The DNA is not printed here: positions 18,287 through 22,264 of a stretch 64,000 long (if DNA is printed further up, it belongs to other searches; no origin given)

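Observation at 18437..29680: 3747-aa late protein with a beta-prime-like DFDADKM catalytic motif: candidate virion-packaged RNA polymerase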

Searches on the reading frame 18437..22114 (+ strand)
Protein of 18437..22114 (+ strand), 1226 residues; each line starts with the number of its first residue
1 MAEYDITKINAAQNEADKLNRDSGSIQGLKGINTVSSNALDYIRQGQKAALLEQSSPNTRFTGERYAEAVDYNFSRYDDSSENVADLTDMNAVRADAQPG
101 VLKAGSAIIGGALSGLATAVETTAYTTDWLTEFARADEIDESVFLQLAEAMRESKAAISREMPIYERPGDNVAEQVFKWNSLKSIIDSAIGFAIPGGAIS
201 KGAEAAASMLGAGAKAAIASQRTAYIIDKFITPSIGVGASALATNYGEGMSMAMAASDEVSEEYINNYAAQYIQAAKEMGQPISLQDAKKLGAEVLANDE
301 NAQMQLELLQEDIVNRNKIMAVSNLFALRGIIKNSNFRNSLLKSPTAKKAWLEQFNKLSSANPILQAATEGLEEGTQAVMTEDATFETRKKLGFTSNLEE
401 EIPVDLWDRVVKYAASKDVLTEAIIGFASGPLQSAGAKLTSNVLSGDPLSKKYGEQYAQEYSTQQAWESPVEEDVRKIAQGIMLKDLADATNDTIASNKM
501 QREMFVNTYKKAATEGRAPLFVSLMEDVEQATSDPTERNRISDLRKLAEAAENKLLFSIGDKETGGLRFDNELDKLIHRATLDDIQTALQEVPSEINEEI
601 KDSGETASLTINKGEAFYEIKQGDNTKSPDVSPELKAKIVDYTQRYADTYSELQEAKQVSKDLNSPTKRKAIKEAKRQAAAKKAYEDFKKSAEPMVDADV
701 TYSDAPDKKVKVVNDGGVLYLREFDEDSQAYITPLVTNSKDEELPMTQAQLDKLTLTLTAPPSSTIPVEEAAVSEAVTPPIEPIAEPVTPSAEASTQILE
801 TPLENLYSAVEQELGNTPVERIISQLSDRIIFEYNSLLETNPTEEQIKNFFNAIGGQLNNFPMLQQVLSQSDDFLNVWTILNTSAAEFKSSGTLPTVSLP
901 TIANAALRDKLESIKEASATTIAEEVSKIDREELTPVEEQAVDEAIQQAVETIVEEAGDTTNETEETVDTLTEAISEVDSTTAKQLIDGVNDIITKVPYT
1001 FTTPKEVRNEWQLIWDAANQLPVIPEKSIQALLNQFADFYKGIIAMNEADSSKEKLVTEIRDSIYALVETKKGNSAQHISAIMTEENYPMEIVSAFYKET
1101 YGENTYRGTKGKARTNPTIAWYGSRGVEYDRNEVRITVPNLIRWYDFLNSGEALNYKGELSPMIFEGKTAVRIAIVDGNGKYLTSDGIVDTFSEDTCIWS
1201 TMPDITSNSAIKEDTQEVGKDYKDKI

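Call 6: search_protein_families(library=pfam, proteins=[window:18437-22114:+], max_evalue=1)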
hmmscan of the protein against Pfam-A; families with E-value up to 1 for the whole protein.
window:18437-22114:+ (1226 aa): 3 families
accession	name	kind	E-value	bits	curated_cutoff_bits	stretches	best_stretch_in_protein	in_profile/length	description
PF22360.1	SbsC_spectrin-like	-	0.032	15.4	26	1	969-1001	11-43/62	SbsC,spectrin-like repeat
PF09893.14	DUF2120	-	0.083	13.4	25.3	1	928-1006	35-113/136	Uncharacterized protein conserved in archaea (DUF2120)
PF24070.1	T4_MRH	-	0.17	12.2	24.4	1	1044-1104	27-84/144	T4 MRH-like protein family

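Call 7: search_protein_families(library=phrogs, proteins=[window:18437-22114:+], max_evalue=0.01)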
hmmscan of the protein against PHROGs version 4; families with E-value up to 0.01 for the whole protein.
window:18437-22114:+ (1226 aa): 0 families

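Call 85: search_solved_structures(query=window:18437-22114:+, max_evalue=1)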
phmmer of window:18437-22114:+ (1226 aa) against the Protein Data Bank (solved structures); distinct sequences matched with E-value up to 1: 0.
